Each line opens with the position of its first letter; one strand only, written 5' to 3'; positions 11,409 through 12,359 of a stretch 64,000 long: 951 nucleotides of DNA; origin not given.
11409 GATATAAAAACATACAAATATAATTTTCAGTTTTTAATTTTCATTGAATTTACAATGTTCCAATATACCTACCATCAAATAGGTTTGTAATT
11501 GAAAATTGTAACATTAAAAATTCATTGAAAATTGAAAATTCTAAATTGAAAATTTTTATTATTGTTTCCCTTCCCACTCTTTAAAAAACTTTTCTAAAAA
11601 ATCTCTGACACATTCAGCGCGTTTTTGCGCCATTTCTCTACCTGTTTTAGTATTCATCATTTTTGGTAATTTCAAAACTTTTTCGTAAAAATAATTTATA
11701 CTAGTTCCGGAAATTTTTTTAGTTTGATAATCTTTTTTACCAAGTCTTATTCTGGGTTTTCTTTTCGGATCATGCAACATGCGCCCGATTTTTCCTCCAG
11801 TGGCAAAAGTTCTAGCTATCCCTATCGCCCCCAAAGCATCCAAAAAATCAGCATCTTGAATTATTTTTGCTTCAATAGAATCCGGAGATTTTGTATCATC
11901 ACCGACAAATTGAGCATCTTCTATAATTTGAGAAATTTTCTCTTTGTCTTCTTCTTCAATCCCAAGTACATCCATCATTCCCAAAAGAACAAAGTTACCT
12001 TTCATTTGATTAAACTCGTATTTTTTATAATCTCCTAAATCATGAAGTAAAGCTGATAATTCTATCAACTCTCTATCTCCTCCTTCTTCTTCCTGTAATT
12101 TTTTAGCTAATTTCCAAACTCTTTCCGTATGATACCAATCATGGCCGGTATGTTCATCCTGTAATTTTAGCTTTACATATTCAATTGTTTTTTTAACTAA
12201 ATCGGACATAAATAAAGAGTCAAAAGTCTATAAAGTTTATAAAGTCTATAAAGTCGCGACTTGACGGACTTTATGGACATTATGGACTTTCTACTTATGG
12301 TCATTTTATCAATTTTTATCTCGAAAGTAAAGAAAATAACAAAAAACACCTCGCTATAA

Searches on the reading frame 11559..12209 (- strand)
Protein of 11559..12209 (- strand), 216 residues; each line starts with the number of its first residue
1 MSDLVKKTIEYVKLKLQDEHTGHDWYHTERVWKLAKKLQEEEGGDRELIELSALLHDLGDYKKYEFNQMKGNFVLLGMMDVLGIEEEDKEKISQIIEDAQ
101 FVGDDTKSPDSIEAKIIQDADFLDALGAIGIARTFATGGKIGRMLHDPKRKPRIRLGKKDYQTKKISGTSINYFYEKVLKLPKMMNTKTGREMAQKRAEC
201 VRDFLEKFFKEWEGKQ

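Call 10: search_protein_families(library=pfam, proteins=[window:11559-12209:-], max_evalue=0.001)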
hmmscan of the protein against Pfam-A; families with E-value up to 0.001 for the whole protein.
window:11559-12209:- (216 aa): 1 family
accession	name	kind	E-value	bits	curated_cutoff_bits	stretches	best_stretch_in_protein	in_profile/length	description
PF01966.28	HD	-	1.2e-13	51.8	22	1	25-125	2-115/116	HD domain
